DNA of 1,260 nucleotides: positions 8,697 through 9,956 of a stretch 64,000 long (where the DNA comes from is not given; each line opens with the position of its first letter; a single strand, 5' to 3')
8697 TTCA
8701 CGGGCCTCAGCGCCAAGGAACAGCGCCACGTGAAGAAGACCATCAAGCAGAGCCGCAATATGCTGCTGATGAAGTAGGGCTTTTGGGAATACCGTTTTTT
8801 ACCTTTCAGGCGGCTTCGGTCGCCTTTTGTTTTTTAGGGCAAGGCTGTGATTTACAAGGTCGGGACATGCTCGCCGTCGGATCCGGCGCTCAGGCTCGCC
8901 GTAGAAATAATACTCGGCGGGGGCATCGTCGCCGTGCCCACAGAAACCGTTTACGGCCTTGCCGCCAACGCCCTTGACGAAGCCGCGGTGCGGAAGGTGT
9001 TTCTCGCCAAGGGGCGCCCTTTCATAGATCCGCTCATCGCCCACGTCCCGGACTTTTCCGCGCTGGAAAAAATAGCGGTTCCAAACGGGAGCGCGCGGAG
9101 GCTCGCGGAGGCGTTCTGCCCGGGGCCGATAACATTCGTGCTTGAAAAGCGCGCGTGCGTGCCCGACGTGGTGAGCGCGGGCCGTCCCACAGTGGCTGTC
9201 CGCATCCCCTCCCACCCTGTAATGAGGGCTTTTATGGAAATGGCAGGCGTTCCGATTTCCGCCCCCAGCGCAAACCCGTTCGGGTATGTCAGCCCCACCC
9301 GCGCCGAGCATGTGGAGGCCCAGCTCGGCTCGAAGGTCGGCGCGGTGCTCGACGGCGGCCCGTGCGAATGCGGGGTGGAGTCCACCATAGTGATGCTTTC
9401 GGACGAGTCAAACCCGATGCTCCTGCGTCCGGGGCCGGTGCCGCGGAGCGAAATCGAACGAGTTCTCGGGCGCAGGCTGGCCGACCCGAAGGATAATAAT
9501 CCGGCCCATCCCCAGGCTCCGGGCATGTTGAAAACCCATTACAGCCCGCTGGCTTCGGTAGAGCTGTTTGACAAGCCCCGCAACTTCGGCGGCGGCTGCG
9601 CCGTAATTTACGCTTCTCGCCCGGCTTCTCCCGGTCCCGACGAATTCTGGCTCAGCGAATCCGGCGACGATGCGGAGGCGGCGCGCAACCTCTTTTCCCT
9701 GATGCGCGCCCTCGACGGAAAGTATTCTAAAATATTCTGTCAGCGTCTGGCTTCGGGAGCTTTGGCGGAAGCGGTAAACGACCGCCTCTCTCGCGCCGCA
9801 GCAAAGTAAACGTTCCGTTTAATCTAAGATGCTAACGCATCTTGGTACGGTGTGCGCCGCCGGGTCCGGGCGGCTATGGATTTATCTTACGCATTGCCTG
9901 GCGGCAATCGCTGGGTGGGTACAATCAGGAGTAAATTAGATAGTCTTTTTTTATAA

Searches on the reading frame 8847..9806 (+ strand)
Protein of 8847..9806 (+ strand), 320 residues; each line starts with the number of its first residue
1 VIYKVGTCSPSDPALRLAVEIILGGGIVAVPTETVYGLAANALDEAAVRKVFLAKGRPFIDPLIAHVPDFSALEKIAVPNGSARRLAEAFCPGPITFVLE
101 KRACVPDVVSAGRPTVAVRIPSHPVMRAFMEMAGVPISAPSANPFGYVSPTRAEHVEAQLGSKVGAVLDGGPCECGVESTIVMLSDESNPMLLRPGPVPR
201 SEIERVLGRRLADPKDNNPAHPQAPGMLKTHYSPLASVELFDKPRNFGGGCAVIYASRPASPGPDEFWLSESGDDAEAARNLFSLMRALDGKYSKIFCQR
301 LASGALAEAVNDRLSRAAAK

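Call 19: find_related_loci(query=window:8847-9806:+, collection=genome_contigs, flank=4000)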
Query window:8847-9806:+ (320 aa) in genome_contigs; peptide patterns used: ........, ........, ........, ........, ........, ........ (x = any residue, [..] = any of these).
121 stretches matched a pattern; 3 encode a relative of the query (tblastn E <= 1e-3); 3 distinct loci.
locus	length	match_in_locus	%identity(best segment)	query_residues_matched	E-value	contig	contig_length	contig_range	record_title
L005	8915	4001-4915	56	18-320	1e-103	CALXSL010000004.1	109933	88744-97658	MAG: uncultured Opitutales bacterium isolate BRZ_FD__bin43 genome assembly, contig: BRZ_FD__NODE_256_length_109933_cov_1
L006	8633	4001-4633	51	7-213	1e-54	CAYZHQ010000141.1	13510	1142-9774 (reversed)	MAG TPA_asm: uncultured Pirellulaceae bacterium isolate binchicken_co13_449 genome assembly, contig: NODE_6972_length_13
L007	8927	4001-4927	39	18-318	3e-45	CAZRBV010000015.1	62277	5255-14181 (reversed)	MAG TPA_asm: uncultured Isosphaeraceae bacterium isolate SRP077602_co5_120 genome assembly, contig: NODE_2123_length_622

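Call 44: find_homologous_proteins(query=window:8847-9806:+, max_evalue=1e-40)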
Query window:8847-9806:+ (320 aa): 7832 proteins with E <= 1e-40 among 8000 candidates; the best 120 are listed.
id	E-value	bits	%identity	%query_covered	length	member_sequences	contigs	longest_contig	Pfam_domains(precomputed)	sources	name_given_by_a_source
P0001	1.9e-206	703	99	100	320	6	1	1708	PF01300.25,PF03481.20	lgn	-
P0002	1.6e-145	503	74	96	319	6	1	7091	PF01300.25,PF03481.20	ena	-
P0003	3.4e-144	498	71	100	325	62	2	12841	PF01300.25,PF03481.20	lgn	-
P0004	7.8e-144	497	71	97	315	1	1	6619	PF01300.25,PF03481.20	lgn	-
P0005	1.2e-143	497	71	97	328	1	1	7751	PF01300.25,PF03481.20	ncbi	-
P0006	8.2e-143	494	73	96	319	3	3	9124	PF01300.25,PF03481.20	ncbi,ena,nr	ncbi:MAG: threonylcarbamoyl-AMP synthase [Opitutales bacterium]|nr:threonylcarbamoyl-AMP synthase [O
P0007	5.7e-142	491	72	96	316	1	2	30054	PF01300.25,PF03481.20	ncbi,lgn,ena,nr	ncbi:MAG: threonylcarbamoyl-AMP synthase [Opitutales bacterium]|nr:threonylcarbamoyl-AMP synthase [O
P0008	7.1e-139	481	71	96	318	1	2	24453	PF01300.25,PF03481.20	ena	-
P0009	2.8e-136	472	69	95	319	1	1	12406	PF01300.25,PF03481.20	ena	-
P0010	4.6e-136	472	66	100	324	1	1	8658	PF01300.25,PF03481.20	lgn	-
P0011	6.4e-134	465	65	100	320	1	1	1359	PF01300.25,PF03481.20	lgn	-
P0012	1.9e-131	456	64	100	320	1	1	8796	PF01300.25,PF03481.20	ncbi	-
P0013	7.7e-130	451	67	96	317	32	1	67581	PF01300.25,PF03481.20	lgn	-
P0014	9.4e-130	451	66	96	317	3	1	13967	PF01300.25,PF03481.20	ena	-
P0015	4.6e-129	449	65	96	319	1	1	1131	PF01300.25,PF03481.20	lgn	-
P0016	5.5e-128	445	66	96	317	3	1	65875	PF01300.25,PF03481.20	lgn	-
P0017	7.4e-127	441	67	96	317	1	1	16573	PF01300.25,PF03481.20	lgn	-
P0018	5.3e-105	370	56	96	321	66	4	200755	PF01300.25,PF03481.20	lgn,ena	-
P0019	1.4e-103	365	77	67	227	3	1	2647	PF01300.25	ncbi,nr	ncbi:MAG: threonylcarbamoyl-AMP synthase, partial [Opitutales bacterium]|nr:threonylcarbamoyl-AMP sy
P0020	1.6e-103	365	57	96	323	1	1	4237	PF01300.25,PF03481.20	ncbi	-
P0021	1.7e-103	365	58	96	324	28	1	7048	PF01300.25,PF03481.20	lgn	-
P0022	4.7e-103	363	57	95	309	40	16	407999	PF01300.25,PF03481.20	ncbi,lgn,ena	-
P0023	3.1e-102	360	56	96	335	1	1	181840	PF01300.25,PF03481.20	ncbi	-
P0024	3.1e-101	357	54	96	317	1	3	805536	PF01300.25,PF03481.20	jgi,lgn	-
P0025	4.0e-101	357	57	96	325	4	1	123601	PF01300.25,PF03481.20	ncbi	-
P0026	1.1e-100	355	56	96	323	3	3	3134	PF01300.25,PF03481.20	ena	-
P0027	1.5e-100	355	55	97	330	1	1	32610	PF01300.25,PF03481.20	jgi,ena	-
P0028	2.2e-100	354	56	96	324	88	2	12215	PF01300.25,PF03481.20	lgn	-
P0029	3.8e-100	354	57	98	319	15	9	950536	PF01300.25,PF03481.20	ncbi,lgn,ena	-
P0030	8.8e-100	352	55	96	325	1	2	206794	PF01300.25,PF03481.20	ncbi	-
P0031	1.0e-99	352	57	94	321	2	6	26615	PF01300.25,PF03481.20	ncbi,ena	-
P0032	1.4e-99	352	54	96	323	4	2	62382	PF01300.25,PF03481.20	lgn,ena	-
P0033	1.8e-99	351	57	95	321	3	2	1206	PF01300.25,PF03481.20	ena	-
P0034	1.9e-99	351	57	95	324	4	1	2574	PF01300.25,PF03481.20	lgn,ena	-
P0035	2.0e-99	351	55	96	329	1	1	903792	PF01300.25,PF03481.20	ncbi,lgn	-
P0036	2.5e-99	351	57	94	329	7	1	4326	PF01300.25,PF03481.20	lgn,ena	-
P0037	4.3e-99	350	58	95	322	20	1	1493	PF01300.25,PF03481.20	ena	-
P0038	6.5e-99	350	53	98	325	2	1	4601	PF01300.25,PF03481.20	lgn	-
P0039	8.2e-99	349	56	90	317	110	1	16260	PF01300.25,PF03481.20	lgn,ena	-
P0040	1.7e-98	348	58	94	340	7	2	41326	PF01300.25,PF03481.20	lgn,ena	-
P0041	3.0e-98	347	53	98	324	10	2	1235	PF01300.25,PF03481.20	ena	-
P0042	5.7e-98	346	53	96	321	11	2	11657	PF01300.25,PF03481.20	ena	-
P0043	5.9e-98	346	53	97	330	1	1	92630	PF01300.25,PF03481.20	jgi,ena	-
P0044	1.4e-97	345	58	93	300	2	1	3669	PF01300.25,PF03481.20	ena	-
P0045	1.5e-97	345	56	97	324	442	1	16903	PF01300.25,PF03481.20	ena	-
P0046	2.3e-97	345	56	95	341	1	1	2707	PF01300.25,PF03481.20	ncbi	-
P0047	2.9e-97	344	56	95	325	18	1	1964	PF01300.25,PF03481.20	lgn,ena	-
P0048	4.2e-97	344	53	95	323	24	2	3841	PF01300.25,PF03481.20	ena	-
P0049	8.2e-97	343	55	95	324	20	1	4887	PF01300.25,PF03481.20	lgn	-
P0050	8.4e-97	343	56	95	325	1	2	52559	PF01300.25,PF03481.20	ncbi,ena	-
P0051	1.4e-96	342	54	99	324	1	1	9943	PF01300.25,PF03481.20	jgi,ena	-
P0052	7.9e-96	339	55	95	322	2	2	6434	PF01300.25,PF03481.20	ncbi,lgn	-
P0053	8.6e-96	339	53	96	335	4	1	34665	PF01300.25,PF03481.20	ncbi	-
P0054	1.5e-95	339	55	95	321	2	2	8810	PF01300.25,PF03481.20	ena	-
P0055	2.9e-95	338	54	95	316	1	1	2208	PF01300.25,PF03481.20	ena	-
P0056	3.8e-95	337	54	96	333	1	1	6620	PF01300.25,PF03481.20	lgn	-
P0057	2.6e-94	334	54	95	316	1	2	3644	PF01300.25,PF03481.20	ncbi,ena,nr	ncbi:MAG: threonylcarbamoyl-AMP synthase [Opitutales bacterium]|nr:threonylcarbamoyl-AMP synthase [O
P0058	3.8e-94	334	53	96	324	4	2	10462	PF01300.25,PF03481.20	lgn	-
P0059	9.1e-94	333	55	95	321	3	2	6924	PF01300.25,PF03481.20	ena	-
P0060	1.9e-93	332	54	94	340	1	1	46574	PF01300.25,PF03481.20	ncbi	-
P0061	2.8e-93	331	53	96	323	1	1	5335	PF01300.25,PF03481.20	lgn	-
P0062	3.5e-93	331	55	97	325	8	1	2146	PF01300.25,PF03481.20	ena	-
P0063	7.5e-93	330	55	95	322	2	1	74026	PF01300.25,PF03481.20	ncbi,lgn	-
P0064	4.7e-92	327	54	91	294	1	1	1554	PF01300.25,PF03481.20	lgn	-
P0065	5.0e-92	327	53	95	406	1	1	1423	PF01300.25,PF03481.20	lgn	-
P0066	5.9e-92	327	54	97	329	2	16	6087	PF01300.25,PF03481.20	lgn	-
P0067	7.5e-92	326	53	98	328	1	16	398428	PF01300.25,PF03481.20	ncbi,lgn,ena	-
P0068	1.0e-91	326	54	97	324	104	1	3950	PF01300.25,PF03481.20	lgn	-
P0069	1.1e-91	326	54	94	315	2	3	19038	PF01300.25,PF03481.20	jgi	jgi:L-threonylcarbamoyladenylate synthase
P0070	2.6e-91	325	53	98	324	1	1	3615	PF01300.25,PF03481.20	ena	-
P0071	3.1e-91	324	52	94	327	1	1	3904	PF01300.25,PF03481.20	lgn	-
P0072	3.8e-91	324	52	100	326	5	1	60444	PF01300.25,PF03481.20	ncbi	-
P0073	4.7e-91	324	52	97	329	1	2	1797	PF01300.25,PF03481.20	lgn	-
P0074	7.0e-91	323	53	98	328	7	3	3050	PF01300.25,PF03481.20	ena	-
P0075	1.3e-90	322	54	95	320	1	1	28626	PF01300.25,PF03481.20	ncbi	-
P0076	1.4e-90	322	53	95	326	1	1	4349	PF01300.25,PF03481.20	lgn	-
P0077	2.2e-90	322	53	98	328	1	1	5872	PF01300.25,PF03481.20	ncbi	-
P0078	2.2e-90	322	51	98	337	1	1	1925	PF01300.25,PF03481.20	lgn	-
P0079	2.6e-90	321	52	94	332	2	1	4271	PF01300.25,PF03481.20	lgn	-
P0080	2.7e-90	321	53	96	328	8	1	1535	PF01300.25,PF03481.20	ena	-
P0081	2.7e-90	321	53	98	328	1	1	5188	PF01300.25,PF03481.20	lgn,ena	-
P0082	3.0e-90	321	52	97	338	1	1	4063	PF01300.25,PF03481.20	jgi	jgi:L-threonylcarbamoyladenylate synthase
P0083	3.5e-90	321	51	98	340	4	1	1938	PF01300.25,PF03481.20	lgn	-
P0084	9.3e-90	320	52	94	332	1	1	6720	PF01300.25,PF03481.20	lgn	-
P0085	1.1e-89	319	51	99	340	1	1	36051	PF01300.25,PF03481.20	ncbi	-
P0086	4.7e-89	317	54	95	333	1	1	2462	PF01300.25,PF03481.20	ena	-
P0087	4.9e-89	317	53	97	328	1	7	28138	PF01300.25,PF03481.20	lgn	-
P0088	5.1e-89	317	51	97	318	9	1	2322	PF01300.25,PF03481.20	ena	-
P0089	6.1e-89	317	52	100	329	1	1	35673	PF01300.25,PF03481.20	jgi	jgi:L-threonylcarbamoyladenylate synthase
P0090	6.9e-89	317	49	100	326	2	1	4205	PF01300.25,PF03481.20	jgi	-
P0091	7.0e-89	317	51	95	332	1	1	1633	PF01300.25,PF03481.20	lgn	-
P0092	8.6e-89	316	52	93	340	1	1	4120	PF01300.25,PF03481.20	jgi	-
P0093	9.8e-89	316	52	95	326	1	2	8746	PF01300.25,PF03481.20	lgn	-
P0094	1.1e-88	316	53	97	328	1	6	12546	PF01300.25,PF03481.20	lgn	-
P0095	1.4e-88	316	49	99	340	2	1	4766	PF01300.25,PF03481.20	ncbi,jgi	ncbi:MAG: L-threonylcarbamoyladenylate synthase [Opitutales bacterium]|jgi:L-threonylcarbamoyladenyl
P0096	1.5e-88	316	52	92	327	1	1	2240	PF01300.25,PF03481.20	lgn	-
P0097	1.6e-88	315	50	98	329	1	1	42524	PF01300.25,PF03481.20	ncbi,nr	ncbi:MAG: threonylcarbamoyl-AMP synthase [Opitutales bacterium]|nr:threonylcarbamoyl-AMP synthase [O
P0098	3.0e-88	315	52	98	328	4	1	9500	PF01300.25,PF03481.20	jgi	jgi:L-threonylcarbamoyladenylate synthase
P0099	3.6e-88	314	50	98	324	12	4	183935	PF01300.25,PF03481.20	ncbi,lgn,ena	-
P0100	6.1e-88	314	49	96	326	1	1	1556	PF01300.25,PF03481.20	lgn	-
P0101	8.7e-88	313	50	96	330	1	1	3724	PF01300.25,PF03481.20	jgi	jgi:L-threonylcarbamoyladenylate synthase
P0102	1.3e-87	312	53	90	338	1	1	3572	PF01300.25,PF03481.20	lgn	-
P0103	1.6e-87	312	53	95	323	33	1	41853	PF01300.25,PF03481.20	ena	-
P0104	2.1e-87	312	50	97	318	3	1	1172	PF01300.25,PF03481.20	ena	-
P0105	2.4e-87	312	53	93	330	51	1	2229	PF01300.25,PF03481.20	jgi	jgi:L-threonylcarbamoyladenylate synthase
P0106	2.7e-87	311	52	98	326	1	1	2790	PF01300.25,PF03481.20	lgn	-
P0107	4.2e-87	311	51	98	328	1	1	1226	PF01300.25,PF03481.20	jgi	jgi:L-threonylcarbamoyladenylate synthase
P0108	5.4e-87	310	55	92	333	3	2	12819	PF01300.25,PF03481.20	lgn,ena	-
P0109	6.2e-87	310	51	95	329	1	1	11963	PF01300.25,PF03481.20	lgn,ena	-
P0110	7.1e-87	310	51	95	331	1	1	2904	PF01300.25,PF03481.20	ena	-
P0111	8.1e-87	310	51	97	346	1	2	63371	PF01300.25,PF03481.20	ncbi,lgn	-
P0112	1.1e-86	309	52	93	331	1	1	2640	PF01300.25,PF03481.20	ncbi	-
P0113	1.2e-86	309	53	93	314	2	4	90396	PF01300.25,PF03481.20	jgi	-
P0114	1.5e-86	309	52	93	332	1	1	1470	PF01300.25,PF03481.20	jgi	-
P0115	2.1e-86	309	52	93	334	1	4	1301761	PF01300.25,PF03481.20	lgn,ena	-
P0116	2.1e-86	308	52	95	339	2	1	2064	PF01300.25,PF03481.20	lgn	-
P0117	2.6e-86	308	49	95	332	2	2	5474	PF01300.25,PF03481.20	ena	-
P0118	2.9e-86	308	52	94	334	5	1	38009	PF01300.25,PF03481.20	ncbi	-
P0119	3.1e-86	308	51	94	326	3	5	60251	PF01300.25,PF03481.20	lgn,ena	-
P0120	3.3e-86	308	55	93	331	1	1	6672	PF01300.25,PF03481.20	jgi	jgi:L-threonylcarbamoyladenylate synthase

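Call 45: find_encoding_contigs(protein=P0007, flank=10000, max_places=3)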
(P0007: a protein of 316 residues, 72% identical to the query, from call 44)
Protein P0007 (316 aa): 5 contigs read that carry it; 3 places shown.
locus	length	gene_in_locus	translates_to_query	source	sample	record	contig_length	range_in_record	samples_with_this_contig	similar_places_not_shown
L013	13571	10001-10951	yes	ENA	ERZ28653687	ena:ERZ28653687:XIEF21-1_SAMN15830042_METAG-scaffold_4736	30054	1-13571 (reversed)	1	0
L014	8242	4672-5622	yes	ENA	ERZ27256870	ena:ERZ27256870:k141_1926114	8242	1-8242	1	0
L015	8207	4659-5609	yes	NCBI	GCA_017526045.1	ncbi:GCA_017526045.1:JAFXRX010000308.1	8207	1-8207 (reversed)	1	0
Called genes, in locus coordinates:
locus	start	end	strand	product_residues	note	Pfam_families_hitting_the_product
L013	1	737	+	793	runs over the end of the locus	PF13510:Fer2_4, PF12838:Fer4_7 (weak), PF13187:Fer4_9 (weak), PF13237:Fer4_10 (weak), PF22117:Fer4_Nqo3 (weak), PF00037:Fer4 (weak), PF04879:Molybdop_Fe4S4 (weak), PF10418:DHODB_Fe-S_bind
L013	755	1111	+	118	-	PF14691:Fer4_20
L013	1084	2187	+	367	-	PF13738:Pyr_redox_3 (faint), PF13241:NAD_binding_7 (faint), PF07992:Pyr_redox_2, PF00070:Pyr_redox (weak)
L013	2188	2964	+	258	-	PF01975:SurE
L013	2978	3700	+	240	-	PF18912:DZR_2, PF00156:Pribosyltran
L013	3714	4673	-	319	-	-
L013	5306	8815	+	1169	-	PF22666:Glyco_hydro_2_N2 (weak), PF02837:Glyco_hydro_2_N, PF00703:Glyco_hydro_2, PF02836:Glyco_hydro_2_C, PF16353:LacZ_4 (weak), PF02929:Bgal_small_N, PF00754:F5_F8_type_C, PF22633:F5_F8_type_C_2 (weak)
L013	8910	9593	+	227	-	PF00657:Lipase_GDSL, PF13472:Lipase_GDSL_2, PF17182:OSK (weak)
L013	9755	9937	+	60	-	PF01084:Ribosomal_S18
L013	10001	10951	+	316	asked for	PF01300:Sua5_yciO_yrdC, PF03481:Sua5_C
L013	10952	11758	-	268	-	PF06691:DUF1189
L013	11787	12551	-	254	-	PF00849:PseudoU_synth_2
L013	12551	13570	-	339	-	?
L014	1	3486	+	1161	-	?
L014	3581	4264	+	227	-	PF00657:Lipase_GDSL, PF13472:Lipase_GDSL_2, PF17182:OSK (weak)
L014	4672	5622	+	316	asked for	PF01300:Sua5_yciO_yrdC, PF03481:Sua5_C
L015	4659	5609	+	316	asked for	PF01300:Sua5_yciO_yrdC, PF03481:Sua5_C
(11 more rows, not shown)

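Call 46: find_encoding_contigs(protein=P0002, flank=10000, max_places=3)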
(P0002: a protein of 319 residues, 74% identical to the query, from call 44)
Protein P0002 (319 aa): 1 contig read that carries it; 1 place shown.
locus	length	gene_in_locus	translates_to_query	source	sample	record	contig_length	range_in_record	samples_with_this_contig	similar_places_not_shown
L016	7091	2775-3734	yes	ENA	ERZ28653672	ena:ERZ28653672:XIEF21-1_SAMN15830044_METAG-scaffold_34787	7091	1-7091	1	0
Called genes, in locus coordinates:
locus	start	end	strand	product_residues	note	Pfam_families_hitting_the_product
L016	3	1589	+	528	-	?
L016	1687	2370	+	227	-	PF00657:Lipase_GDSL, PF13472:Lipase_GDSL_2, PF17182:OSK (weak)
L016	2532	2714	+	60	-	PF01084:Ribosomal_S18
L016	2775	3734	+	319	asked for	PF01300:Sua5_yciO_yrdC, PF03481:Sua5_C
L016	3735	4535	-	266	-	PF06691:DUF1189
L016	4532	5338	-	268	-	PF00849:PseudoU_synth_2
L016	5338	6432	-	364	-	-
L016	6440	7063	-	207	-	PF02545:Maf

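Call 47: find_encoding_contigs(protein=P0013, flank=10000, max_places=3)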
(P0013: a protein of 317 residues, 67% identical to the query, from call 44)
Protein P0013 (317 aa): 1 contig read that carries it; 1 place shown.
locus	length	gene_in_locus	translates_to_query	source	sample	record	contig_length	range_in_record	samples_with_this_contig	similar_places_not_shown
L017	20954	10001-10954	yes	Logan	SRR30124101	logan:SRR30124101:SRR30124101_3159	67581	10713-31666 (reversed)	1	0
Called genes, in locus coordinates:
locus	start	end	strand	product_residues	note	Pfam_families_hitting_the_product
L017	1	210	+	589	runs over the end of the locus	PF00301:Rubredoxin, PF02776:TPP_enzyme_N, PF00205:TPP_enzyme_M, PF02775:TPP_enzyme_C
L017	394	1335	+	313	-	PF01641:SelR, PF01625:PMSR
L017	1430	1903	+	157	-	PF05656:DUF805 (faint)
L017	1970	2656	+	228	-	PF01121:CoaE, PF13238:AAA_18 (weak)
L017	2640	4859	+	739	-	PF07497:Rho_RNA_bind (weak), PF00006:ATP-synt_ab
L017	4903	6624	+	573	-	PF05157:MshEN, PF00437:T2SSE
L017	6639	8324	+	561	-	PF05157:MshEN, PF00437:T2SSE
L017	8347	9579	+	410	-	PF28597:T2SSF_N, PF00482:T2SSF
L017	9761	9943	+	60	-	PF01084:Ribosomal_S18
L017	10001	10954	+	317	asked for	PF01300:Sua5_yciO_yrdC, PF03481:Sua5_C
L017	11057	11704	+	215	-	PF06439:3keto-disac_hyd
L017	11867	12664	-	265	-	PF06691:DUF1189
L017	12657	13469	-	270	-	PF00849:PseudoU_synth_2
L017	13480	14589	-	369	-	-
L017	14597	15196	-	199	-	PF02545:Maf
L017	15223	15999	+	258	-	PF00005:ABC_tran, PF13304:AAA_21 (faint)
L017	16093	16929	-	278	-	PF13277:YmdB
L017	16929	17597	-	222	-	PF13238:AAA_18 (weak), PF00406:ADK, PF13207:AAA_17, PF05191:ADK_lid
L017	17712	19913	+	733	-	PF03104:DNA_pol_B_exo1, PF00136:DNA_pol_B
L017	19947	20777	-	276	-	PF04055:Radical_SAM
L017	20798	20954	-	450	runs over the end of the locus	PF04055:Radical_SAM, PF06969:HemN_C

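Call 48: find_encoding_contigs(protein=P0003, flank=10000, max_places=3)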
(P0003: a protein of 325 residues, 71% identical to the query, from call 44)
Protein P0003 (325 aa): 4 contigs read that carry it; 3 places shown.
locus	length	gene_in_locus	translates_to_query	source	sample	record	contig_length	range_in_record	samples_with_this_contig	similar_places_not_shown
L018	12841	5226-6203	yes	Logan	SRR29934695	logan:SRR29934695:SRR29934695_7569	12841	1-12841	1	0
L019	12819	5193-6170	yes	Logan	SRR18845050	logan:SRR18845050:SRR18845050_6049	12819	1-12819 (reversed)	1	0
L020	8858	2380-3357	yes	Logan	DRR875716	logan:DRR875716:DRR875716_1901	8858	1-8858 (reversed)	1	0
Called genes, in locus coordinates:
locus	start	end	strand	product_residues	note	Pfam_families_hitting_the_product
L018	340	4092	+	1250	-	PF02837:Glyco_hydro_2_N, PF22666:Glyco_hydro_2_N2, PF00703:Glyco_hydro_2, PF02836:Glyco_hydro_2_C, PF16353:LacZ_4, PF02929:Bgal_small_N, PF00754:F5_F8_type_C, PF22633:F5_F8_type_C_2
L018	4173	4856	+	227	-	PF00657:Lipase_GDSL, PF13472:Lipase_GDSL_2, PF17182:OSK (weak)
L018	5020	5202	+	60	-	PF01084:Ribosomal_S18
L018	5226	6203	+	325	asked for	PF01300:Sua5_yciO_yrdC, PF03481:Sua5_C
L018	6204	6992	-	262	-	PF06691:DUF1189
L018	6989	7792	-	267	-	PF00849:PseudoU_synth_2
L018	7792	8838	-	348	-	-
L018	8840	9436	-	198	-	PF02545:Maf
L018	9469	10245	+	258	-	PF00005:ABC_tran, PF13304:AAA_21 (weak)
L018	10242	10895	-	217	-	PF03006:HlyIII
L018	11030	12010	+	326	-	PF13641:Glyco_tranf_2_3, PF00535:Glycos_transf_2, PF10111:Glyco_tranf_2_2 (weak)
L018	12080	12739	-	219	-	PF02581:TMP-TENI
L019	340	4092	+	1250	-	PF02837:Glyco_hydro_2_N, PF22666:Glyco_hydro_2_N2, PF00703:Glyco_hydro_2, PF02836:Glyco_hydro_2_C, PF16353:LacZ_4, PF02929:Bgal_small_N, PF00754:F5_F8_type_C, PF22633:F5_F8_type_C_2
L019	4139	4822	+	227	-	PF00657:Lipase_GDSL, PF13472:Lipase_GDSL_2, PF17182:OSK (weak)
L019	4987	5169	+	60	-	PF01084:Ribosomal_S18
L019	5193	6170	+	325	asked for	PF01300:Sua5_yciO_yrdC, PF03481:Sua5_C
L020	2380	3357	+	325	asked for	PF01300:Sua5_yciO_yrdC, PF03481:Sua5_C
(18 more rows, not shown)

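Call 62: find_encoding_contigs(protein=P0008, flank=10000, max_places=3)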
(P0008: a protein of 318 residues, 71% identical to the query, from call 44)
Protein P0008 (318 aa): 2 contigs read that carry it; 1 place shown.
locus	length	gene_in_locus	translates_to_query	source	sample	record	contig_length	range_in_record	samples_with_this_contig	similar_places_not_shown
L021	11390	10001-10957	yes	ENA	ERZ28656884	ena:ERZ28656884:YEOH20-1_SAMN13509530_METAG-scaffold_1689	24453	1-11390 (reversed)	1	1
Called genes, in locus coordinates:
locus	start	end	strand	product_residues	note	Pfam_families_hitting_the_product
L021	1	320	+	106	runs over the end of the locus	-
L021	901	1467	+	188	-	PF03352:Adenine_glyco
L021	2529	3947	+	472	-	PF00092:VWA, PF13519:VWA_2, PF13768:VWA_3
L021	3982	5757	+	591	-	PF00512:HisKA, PF02518:HATPase_c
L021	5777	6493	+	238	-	PF00072:Response_reg, PF23198:PDE8A_N (faint), PF00486:Trans_reg_C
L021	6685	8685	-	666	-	PF07602:DUF1565 (weak), PF22842:Pel9A-like_beta_helix, PF21258:Glyco_hydro_120_ins, PF05048:NosD (faint), PF13229:Beta_helix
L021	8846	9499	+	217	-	-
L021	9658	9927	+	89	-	PF01084:Ribosomal_S18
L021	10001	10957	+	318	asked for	PF01300:Sua5_yciO_yrdC, PF03481:Sua5_C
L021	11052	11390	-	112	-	?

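Call 63: find_encoding_contigs(protein=P0009, flank=10000, max_places=3)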
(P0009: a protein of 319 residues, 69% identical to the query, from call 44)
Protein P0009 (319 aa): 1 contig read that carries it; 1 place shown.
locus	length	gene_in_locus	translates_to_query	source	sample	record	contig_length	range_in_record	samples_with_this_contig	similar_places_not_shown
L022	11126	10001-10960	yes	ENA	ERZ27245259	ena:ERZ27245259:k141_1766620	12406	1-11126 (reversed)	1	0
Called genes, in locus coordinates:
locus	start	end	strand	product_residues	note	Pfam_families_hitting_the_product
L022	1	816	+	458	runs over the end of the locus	-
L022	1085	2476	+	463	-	-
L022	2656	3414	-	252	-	PF13085:Fer2_3, PF13187:Fer4_9 (faint), PF13534:Fer4_17 (faint), PF13746:Fer4_18 (faint), PF00037:Fer4 (weak), PF12838:Fer4_7, PF13183:Fer4_8, PF13237:Fer4_10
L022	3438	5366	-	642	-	PF00890:FAD_binding_2, PF01266:DAO (weak), PF07992:Pyr_redox_2 (faint), PF13450:NAD_binding_8 (faint), PF02910:Succ_DH_flav_C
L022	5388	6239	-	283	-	-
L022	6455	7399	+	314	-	PF01544:CorA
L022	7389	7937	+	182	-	-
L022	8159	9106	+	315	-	PF03781:FGE-sulfatase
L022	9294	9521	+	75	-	-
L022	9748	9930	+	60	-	PF01084:Ribosomal_S18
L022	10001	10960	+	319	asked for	PF01300:Sua5_yciO_yrdC, PF03481:Sua5_C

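Call 64: find_encoding_contigs(protein=P0001, flank=10000, max_places=5)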
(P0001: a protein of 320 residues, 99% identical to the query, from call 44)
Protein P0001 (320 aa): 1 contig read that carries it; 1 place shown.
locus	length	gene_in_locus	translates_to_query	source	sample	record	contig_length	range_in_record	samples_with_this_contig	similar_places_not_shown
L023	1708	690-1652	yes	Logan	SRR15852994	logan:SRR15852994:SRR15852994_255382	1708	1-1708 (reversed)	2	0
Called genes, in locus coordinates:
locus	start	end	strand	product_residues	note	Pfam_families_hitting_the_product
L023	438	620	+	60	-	PF01084:Ribosomal_S18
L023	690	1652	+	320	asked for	PF01300:Sua5_yciO_yrdC, PF03481:Sua5_C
